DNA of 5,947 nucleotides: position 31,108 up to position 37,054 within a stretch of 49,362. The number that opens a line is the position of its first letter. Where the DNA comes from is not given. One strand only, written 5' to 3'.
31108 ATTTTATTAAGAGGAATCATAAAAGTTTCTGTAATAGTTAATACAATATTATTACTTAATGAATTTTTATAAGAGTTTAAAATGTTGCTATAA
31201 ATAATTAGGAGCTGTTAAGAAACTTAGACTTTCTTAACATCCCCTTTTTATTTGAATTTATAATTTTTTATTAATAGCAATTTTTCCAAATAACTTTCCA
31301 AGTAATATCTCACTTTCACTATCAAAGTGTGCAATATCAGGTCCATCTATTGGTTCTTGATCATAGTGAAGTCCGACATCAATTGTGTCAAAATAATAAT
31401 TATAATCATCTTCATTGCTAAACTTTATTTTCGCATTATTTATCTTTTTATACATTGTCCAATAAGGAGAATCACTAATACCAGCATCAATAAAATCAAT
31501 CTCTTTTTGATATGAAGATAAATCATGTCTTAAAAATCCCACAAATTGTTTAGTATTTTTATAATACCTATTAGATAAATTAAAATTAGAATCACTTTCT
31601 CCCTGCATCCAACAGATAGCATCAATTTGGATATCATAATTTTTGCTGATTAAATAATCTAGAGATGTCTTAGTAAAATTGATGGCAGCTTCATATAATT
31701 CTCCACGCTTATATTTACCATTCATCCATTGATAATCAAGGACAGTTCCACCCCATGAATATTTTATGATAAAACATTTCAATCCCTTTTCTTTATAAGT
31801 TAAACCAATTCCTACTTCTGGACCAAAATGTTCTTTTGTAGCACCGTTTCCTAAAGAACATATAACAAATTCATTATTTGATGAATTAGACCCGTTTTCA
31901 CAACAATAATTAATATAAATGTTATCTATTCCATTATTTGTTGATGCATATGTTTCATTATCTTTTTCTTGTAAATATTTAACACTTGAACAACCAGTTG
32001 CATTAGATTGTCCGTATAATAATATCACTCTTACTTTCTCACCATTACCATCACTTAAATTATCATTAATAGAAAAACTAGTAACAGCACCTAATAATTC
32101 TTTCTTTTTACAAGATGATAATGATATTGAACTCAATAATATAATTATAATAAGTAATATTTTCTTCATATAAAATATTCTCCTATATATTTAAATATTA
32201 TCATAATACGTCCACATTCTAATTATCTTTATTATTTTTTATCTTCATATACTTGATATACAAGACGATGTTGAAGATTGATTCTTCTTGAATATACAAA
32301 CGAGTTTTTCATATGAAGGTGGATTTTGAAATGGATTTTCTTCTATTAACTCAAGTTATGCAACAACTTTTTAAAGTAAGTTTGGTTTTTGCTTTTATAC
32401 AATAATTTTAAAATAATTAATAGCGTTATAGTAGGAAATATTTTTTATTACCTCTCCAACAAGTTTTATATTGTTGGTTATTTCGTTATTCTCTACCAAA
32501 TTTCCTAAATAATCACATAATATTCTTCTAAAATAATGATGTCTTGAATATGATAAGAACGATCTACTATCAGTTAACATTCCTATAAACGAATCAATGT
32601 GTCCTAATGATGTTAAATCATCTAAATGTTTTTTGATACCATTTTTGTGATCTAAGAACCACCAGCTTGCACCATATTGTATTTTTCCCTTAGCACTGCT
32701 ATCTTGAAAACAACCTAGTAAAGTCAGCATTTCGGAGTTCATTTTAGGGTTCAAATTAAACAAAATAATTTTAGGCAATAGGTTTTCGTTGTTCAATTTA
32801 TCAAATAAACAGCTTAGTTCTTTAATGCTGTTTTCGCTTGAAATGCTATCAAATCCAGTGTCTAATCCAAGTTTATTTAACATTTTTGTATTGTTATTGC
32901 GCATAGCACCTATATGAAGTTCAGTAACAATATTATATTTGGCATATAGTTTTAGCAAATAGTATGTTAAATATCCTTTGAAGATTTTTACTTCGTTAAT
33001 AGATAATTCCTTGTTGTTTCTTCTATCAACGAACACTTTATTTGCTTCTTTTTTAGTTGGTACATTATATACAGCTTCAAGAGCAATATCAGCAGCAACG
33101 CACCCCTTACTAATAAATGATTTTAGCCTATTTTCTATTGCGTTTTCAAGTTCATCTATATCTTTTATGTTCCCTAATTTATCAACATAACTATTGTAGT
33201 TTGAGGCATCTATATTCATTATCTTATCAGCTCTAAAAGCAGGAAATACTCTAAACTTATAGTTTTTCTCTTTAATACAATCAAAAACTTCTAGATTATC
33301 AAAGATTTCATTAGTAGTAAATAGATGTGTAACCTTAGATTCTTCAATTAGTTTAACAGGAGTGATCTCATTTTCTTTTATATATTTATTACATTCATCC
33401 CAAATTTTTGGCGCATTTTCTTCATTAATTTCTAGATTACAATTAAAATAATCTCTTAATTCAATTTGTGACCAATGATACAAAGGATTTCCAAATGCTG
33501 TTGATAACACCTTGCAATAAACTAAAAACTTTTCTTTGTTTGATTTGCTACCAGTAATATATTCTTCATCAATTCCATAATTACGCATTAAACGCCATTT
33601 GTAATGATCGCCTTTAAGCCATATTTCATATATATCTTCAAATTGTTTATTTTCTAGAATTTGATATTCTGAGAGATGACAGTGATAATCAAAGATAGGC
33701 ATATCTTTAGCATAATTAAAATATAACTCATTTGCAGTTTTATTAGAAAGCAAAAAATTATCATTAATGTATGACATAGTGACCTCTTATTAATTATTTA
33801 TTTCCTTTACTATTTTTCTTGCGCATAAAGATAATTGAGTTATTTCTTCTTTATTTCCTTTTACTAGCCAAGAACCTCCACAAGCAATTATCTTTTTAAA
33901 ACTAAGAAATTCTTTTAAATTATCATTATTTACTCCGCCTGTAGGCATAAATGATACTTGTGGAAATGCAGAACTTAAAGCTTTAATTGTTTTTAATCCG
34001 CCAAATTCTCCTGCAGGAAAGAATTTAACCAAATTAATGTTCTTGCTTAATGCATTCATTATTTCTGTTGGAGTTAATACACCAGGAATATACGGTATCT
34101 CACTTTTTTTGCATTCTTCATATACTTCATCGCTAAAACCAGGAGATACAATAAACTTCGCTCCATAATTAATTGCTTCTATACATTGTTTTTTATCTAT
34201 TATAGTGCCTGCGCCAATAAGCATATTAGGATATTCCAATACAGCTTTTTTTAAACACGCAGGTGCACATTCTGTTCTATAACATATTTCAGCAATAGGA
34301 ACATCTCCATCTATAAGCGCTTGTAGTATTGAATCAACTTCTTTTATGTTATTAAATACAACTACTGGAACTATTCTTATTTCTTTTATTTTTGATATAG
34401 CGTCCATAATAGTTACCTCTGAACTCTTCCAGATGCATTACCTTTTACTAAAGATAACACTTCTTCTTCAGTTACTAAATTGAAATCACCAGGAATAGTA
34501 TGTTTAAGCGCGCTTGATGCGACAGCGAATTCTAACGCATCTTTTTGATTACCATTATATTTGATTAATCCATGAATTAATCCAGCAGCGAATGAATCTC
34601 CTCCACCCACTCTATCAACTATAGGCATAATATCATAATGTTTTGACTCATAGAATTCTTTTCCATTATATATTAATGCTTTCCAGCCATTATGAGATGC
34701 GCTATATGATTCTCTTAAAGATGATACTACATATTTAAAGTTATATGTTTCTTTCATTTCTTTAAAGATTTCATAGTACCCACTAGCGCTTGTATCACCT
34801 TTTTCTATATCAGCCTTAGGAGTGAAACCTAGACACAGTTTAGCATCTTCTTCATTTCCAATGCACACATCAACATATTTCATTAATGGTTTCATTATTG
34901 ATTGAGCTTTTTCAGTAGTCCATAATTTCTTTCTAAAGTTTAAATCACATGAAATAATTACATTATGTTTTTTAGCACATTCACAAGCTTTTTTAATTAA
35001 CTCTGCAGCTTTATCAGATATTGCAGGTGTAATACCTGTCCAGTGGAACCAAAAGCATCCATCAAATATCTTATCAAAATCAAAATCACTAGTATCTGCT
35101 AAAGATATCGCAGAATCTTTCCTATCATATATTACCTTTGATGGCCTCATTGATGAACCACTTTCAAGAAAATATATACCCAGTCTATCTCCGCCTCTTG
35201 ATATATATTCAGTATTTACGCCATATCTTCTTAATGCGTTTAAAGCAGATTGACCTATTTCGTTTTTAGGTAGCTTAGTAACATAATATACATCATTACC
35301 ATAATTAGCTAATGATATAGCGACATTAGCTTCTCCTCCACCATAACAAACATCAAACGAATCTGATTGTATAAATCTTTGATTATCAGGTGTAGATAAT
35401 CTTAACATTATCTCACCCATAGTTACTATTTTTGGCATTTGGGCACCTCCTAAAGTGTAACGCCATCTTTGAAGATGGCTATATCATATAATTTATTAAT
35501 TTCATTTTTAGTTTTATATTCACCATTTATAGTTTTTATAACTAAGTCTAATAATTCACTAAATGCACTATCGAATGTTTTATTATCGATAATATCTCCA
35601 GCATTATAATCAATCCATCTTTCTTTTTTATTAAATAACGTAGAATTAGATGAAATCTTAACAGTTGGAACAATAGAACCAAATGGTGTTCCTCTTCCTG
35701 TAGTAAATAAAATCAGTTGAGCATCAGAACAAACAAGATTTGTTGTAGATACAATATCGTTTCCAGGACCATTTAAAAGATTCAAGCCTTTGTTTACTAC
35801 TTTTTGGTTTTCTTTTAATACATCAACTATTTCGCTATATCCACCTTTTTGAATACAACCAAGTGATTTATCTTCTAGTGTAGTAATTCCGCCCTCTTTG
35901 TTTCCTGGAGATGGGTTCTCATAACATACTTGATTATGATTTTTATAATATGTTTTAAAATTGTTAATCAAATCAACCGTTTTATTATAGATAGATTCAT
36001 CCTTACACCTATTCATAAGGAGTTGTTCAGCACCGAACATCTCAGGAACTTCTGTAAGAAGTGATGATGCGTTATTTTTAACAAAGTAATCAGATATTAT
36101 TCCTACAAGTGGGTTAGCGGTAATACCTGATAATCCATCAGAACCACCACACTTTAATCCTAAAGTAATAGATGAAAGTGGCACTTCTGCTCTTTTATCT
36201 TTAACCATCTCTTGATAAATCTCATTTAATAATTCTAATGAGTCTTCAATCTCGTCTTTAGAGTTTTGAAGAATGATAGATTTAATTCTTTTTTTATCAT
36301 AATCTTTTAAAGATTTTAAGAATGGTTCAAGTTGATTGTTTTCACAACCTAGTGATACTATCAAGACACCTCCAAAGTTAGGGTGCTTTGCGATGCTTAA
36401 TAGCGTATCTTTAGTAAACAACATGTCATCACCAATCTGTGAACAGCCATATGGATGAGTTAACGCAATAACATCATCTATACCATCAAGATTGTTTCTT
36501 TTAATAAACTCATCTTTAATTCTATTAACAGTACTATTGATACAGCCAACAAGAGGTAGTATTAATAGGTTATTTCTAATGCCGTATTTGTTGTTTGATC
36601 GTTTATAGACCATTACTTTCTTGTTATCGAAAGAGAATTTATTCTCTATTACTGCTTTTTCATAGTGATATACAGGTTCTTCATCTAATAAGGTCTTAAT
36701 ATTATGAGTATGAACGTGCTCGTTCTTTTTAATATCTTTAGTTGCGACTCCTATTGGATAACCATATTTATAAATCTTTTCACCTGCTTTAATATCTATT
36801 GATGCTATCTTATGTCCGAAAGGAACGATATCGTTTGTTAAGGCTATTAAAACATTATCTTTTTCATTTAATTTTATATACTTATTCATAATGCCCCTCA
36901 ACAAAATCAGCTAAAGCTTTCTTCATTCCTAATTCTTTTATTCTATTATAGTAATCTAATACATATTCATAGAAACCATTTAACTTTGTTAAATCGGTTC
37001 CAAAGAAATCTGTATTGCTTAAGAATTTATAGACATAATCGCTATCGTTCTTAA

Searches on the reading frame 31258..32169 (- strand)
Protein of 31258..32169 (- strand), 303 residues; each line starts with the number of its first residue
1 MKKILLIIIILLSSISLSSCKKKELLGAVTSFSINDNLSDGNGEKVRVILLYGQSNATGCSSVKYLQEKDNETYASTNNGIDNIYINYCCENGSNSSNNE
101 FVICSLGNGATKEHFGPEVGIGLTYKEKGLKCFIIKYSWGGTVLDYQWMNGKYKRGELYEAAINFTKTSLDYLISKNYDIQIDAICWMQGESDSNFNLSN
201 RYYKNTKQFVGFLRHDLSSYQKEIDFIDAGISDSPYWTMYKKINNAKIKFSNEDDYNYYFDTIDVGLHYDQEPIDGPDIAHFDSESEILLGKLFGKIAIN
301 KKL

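Call 41: search_protein_families(library=pfam, max_evalue=0.001, proteins=[window:31258-32169:-])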
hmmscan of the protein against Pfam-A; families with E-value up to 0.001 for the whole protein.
window:31258-32169:- (303 aa): 1 family
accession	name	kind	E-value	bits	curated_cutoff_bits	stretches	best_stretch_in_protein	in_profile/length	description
PF03629.24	SASA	-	2.6e-19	70.1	24.8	1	46-298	2-224/226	Carbohydrate esterase, sialic acid-specific acetylesterase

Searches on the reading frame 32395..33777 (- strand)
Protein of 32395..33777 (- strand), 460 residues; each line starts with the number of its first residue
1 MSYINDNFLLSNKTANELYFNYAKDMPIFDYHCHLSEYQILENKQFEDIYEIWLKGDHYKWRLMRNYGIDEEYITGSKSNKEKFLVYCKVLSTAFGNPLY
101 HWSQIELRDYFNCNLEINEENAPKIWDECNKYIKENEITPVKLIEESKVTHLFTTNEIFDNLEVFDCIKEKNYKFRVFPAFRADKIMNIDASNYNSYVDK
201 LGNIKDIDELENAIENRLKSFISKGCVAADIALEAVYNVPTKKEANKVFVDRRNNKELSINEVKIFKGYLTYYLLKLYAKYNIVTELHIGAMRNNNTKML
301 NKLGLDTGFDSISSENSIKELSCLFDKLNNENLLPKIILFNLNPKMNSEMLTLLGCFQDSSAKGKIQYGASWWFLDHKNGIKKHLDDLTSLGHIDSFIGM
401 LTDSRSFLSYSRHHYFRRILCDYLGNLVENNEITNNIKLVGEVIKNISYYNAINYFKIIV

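Call 41: search_protein_families(library=pfam, max_evalue=0.001, proteins=[window:32395-33777:-])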
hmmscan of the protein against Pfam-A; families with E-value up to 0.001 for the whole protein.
window:32395-33777:- (460 aa): 1 family
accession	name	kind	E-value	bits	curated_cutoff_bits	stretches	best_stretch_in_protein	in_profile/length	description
PF02614.20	UxaC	-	1e-164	549.2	25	1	3-456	4-464/464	Glucuronate isomerase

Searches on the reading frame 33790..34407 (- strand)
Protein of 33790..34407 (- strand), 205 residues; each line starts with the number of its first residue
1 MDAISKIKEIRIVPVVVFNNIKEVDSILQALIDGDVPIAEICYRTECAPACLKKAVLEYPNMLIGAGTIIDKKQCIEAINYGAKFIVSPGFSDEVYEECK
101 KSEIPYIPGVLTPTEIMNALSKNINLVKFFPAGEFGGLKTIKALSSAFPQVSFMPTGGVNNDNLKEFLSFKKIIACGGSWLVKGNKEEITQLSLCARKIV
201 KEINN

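Call 41: search_protein_families(library=pfam, max_evalue=0.001, proteins=[window:33790-34407:-])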
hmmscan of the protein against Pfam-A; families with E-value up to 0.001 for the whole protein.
window:33790-34407:- (205 aa): 1 family
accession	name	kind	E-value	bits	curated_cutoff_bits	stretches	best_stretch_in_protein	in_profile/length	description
PF01081.25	Aldolase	-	4.9e-59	199.5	27.8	1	5-186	3-187/196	KDPG and KHG aldolase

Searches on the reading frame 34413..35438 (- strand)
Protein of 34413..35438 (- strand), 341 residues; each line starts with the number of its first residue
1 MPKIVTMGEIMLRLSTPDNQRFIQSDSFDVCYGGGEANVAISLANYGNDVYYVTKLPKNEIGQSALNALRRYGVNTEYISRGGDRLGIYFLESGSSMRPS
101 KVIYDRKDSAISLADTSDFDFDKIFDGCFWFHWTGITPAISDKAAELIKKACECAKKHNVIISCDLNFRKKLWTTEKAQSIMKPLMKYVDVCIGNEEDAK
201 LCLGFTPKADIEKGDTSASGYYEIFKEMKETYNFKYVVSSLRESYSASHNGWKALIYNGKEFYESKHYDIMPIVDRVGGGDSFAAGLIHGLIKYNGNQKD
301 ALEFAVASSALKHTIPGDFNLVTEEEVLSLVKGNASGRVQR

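Call 41: search_protein_families(library=pfam, max_evalue=0.001, proteins=[window:34413-35438:-])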
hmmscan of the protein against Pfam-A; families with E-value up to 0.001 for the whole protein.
window:34413-35438:- (341 aa): 2 families
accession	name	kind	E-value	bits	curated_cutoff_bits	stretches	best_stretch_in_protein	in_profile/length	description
PF00294.29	PfkB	-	8.3e-31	107.9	25.8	1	1-314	1-291/302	pfkB family carbohydrate kinase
PF14529.12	Exo_endo_phos_2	-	0.00015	22.1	27.4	0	143-189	16-62/117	Endonuclease-reverse transcriptase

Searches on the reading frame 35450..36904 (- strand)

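Call 41: search_protein_families(library=pfam, max_evalue=0.001, proteins=[window:35450-36904:-])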
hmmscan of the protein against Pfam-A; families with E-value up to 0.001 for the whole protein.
window:35450-36904:- (484 aa): 3 families
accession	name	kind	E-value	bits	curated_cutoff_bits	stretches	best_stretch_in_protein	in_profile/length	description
PF20629.2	GD_AH_C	-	6.8e-93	310.9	26.8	1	243-482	1-241/242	D-galactarate/Altronate dehydratase, C-terminal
PF04295.18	GD_AH_second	-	2.3e-41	141.5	27.3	1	100-233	2-135/136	D-galactarate dehydratase/Altronate hydrolase, second domain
PF08666.17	SAF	-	1.6e-05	25.8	21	1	27-70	27-63/63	SAF domain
